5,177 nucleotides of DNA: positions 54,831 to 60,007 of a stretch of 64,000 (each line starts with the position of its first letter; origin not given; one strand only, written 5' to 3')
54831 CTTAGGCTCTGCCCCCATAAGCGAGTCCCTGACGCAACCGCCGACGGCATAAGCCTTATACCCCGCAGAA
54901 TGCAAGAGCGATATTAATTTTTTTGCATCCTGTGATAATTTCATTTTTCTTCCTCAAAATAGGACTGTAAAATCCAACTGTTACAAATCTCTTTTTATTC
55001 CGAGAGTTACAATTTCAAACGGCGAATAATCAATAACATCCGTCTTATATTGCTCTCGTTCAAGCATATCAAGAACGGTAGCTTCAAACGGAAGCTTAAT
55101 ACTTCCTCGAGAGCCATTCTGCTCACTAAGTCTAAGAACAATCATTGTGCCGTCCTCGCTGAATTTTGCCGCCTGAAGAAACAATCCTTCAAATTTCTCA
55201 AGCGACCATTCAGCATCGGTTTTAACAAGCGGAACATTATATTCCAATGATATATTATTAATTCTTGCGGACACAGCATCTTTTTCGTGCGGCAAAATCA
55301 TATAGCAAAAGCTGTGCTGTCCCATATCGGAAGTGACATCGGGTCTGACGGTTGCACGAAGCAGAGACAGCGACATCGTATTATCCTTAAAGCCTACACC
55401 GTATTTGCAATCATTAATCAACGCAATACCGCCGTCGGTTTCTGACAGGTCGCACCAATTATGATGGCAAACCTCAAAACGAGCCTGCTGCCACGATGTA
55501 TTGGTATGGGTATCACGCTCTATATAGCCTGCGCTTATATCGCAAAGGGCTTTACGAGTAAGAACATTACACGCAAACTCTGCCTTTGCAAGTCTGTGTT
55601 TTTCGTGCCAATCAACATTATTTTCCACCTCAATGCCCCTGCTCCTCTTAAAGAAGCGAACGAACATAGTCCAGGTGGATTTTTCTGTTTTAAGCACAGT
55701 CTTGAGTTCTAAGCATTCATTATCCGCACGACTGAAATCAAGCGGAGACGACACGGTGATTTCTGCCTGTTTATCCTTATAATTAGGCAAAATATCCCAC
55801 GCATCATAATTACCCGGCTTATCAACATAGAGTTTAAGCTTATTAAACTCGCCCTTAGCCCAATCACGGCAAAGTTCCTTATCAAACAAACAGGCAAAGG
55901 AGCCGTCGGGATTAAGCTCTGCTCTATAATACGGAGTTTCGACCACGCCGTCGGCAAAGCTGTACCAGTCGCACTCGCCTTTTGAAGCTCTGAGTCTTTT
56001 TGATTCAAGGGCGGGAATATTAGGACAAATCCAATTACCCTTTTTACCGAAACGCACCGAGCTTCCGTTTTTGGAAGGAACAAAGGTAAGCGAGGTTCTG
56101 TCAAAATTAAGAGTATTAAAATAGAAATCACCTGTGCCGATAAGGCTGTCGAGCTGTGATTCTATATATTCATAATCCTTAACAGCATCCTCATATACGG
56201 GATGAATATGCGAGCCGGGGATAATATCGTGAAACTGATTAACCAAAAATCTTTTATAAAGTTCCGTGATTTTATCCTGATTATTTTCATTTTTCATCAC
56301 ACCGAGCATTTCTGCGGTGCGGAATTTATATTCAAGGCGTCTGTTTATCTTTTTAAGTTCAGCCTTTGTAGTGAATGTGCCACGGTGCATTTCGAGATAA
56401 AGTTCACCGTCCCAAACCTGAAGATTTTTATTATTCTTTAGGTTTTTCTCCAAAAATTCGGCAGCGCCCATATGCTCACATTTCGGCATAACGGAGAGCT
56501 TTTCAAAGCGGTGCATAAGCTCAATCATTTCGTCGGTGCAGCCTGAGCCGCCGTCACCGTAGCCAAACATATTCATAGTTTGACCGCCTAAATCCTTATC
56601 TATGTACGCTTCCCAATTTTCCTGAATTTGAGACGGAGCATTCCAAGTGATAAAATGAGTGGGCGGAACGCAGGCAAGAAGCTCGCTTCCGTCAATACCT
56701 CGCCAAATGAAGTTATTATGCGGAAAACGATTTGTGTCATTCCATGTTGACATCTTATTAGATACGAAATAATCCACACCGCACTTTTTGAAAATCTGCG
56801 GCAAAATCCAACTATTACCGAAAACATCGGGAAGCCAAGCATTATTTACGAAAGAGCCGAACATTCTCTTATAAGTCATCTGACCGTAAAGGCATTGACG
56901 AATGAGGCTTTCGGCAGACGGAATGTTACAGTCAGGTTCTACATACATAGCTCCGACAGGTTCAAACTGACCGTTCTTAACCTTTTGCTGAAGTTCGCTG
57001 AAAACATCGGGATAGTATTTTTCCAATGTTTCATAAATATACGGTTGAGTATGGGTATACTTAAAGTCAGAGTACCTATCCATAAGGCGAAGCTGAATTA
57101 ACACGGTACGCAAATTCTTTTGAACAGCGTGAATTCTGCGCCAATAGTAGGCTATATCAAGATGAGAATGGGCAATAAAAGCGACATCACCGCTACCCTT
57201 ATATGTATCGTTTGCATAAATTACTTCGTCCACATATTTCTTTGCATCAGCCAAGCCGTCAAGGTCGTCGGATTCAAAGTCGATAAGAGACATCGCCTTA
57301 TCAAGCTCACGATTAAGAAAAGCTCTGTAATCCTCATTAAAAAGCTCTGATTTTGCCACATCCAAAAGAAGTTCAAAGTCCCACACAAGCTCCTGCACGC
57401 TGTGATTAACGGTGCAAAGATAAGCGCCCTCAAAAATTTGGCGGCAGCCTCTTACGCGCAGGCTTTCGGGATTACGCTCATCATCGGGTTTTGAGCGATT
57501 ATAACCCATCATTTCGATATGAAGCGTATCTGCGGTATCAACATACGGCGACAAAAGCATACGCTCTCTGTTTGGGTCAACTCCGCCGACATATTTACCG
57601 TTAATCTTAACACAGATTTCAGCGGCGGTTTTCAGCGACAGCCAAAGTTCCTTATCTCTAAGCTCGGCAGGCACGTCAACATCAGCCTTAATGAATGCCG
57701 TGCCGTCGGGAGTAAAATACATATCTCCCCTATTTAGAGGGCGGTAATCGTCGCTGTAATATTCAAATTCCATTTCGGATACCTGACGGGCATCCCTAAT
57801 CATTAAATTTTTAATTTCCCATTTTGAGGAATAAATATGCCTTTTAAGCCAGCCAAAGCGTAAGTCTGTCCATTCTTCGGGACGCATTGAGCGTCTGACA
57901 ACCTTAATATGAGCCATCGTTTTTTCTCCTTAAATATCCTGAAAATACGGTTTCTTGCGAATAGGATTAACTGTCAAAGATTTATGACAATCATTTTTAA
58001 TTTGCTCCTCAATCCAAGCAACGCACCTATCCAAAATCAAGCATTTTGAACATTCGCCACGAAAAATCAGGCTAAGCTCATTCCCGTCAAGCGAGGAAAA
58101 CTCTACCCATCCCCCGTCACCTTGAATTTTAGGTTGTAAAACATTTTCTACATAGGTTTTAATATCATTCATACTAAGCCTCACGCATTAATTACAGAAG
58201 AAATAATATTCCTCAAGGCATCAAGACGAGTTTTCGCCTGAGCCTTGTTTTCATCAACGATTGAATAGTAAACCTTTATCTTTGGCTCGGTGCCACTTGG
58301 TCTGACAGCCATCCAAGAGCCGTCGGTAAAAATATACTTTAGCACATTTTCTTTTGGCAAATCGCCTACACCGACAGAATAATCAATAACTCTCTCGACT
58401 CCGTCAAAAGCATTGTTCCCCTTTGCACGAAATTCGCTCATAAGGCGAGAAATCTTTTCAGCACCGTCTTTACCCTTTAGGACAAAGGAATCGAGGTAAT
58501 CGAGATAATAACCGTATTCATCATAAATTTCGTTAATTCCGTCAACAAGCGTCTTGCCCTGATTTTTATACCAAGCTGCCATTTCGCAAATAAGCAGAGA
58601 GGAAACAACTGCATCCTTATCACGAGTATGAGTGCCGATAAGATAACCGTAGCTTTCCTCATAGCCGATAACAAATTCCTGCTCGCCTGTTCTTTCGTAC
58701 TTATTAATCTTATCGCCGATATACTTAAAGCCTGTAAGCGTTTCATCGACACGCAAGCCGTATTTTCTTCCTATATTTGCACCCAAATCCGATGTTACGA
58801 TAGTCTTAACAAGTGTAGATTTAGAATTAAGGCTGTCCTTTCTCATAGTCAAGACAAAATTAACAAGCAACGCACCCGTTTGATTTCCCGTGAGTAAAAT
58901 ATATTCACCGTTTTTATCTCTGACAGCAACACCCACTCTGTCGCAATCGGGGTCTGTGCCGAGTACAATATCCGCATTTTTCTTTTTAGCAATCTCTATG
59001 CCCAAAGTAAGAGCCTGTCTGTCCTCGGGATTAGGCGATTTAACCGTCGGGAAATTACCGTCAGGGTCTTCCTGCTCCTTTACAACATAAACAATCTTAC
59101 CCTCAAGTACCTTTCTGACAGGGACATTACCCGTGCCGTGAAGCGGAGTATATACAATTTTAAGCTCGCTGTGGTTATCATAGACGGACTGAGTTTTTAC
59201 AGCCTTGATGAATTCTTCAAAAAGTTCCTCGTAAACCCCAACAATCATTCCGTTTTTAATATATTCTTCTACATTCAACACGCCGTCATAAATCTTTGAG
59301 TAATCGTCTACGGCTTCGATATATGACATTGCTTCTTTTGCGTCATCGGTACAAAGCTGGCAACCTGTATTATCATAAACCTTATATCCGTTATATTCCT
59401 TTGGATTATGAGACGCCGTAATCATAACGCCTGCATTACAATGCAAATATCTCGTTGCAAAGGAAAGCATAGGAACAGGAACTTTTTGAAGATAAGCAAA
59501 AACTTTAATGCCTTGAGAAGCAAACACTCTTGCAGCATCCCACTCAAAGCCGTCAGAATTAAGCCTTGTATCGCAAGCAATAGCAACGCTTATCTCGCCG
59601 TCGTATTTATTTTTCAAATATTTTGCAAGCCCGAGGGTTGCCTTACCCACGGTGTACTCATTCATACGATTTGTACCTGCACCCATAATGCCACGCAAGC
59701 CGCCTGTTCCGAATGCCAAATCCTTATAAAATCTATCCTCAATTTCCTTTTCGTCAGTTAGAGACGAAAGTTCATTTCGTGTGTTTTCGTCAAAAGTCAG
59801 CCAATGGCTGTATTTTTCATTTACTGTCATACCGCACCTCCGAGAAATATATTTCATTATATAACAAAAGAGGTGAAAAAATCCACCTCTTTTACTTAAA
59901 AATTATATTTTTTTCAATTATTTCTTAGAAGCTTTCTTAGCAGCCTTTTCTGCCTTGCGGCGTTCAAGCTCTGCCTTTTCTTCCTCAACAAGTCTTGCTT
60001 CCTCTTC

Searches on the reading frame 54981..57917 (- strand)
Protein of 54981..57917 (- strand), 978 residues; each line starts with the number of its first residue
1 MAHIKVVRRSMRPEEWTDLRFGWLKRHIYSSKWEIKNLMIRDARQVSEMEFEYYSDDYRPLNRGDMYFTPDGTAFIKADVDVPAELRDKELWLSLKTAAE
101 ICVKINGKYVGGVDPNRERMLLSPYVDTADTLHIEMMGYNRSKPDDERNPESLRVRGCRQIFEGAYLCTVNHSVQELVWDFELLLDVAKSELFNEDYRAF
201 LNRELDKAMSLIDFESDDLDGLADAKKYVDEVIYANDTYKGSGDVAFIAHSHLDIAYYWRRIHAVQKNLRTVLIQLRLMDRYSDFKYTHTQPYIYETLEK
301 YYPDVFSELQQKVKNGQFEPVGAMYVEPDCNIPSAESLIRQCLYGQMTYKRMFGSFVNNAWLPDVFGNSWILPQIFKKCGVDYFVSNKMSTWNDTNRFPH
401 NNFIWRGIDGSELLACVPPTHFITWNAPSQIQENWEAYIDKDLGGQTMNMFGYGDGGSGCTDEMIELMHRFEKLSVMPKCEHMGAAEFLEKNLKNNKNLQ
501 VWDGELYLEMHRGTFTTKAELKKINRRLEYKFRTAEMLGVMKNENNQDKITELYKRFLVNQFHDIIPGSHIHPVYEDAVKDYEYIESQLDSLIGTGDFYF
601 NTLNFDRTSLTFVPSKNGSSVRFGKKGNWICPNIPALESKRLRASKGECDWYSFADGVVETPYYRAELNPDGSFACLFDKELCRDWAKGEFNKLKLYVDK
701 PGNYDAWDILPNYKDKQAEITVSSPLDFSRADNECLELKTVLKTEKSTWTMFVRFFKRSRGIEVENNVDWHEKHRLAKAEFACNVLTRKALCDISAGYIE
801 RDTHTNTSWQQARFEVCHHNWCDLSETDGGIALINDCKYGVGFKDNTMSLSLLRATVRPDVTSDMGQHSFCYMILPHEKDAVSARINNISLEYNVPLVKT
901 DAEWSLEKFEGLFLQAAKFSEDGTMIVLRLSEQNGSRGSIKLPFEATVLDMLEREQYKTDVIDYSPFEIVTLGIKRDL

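Call 3: search_protein_families(library=pfam, proteins=[window:54981-57917:-], max_evalue=0.01)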
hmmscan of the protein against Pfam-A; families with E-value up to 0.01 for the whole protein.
window:54981-57917:- (978 aa): 6 families
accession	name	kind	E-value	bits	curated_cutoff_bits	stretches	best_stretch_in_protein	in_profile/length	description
PF01074.27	Glyco_hydro_38N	-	4.8e-67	226.7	25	1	245-500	2-267/270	Glycosyl hydrolases family 38 N-terminal domain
PF07748.19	Glyco_hydro_38C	-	4.2e-47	161.5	25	1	659-861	1-205/206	Glycosyl hydrolases family 38 C-terminal domain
PF09261.16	Alpha-mann_mid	-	4e-21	75.3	31.1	1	509-593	1-89/96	Alpha mannosidase middle domain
PF17677.7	Glyco_hydro38C2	-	5.3e-05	23.7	22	1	914-972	4-72/72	Glycosyl hydrolases family 38 C-terminal beta sandwich domain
PF03065.20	Glyco_hydro_57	-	0.0024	17.7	21.2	1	279-388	63-173/291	Glycosyl hydrolase family 57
PF14714.11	KH_dom-like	-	0.0033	18.1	27.3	0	545-564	48-67/81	KH-domain-like of EngA bacterial GTPase enzymes, C-terminal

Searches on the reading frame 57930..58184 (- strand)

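Call 3: search_protein_families(library=pfam, proteins=[window:57930-58184:-], max_evalue=0.01)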
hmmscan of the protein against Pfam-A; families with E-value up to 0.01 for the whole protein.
window:57930-58184:- (84 aa): 1 family
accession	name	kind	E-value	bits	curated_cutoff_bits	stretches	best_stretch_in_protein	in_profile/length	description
PF01106.22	NifU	-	6.9e-13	49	27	1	8-72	1-66/67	NifU-like domain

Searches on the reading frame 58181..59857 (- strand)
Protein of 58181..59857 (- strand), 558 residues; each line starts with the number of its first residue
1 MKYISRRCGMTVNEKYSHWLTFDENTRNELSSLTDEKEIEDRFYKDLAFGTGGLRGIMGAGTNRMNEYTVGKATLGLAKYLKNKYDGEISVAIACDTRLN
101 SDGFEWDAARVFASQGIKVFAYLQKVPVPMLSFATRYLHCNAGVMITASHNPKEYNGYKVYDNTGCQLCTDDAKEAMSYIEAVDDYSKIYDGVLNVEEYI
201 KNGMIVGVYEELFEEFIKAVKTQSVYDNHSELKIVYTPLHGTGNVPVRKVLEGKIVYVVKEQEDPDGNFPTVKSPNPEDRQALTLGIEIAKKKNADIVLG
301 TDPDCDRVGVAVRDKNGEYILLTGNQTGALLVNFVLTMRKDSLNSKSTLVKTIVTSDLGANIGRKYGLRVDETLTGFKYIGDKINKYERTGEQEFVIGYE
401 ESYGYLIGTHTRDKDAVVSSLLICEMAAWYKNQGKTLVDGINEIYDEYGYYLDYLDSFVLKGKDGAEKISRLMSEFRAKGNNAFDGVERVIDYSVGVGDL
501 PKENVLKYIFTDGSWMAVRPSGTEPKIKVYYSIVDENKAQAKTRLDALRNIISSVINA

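Call 3: search_protein_families(library=pfam, proteins=[window:58181-59857:-], max_evalue=0.01)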
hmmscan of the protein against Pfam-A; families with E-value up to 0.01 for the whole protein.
window:58181-59857:- (558 aa): 4 families
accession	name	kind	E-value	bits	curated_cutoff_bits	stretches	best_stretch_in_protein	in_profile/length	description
PF02878.22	PGM_PMM_I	-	1.5e-38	132.1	22.5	1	48-184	3-135/138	Phosphoglucomutase/phosphomannomutase, alpha/beta/alpha domain I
PF02879.22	PGM_PMM_II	-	1.2e-25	90.5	29.3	1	215-317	2-103/103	Phosphoglucomutase/phosphomannomutase, alpha/beta/alpha domain II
PF02880.22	PGM_PMM_III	-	3e-20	72.9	20.7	1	324-448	2-115/115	Phosphoglucomutase/phosphomannomutase, alpha/beta/alpha domain III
PF00408.26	PGM_PMM_IV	-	2.7e-07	31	23.1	1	495-534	21-53/68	Phosphoglucomutase/phosphomannomutase, C-terminal domain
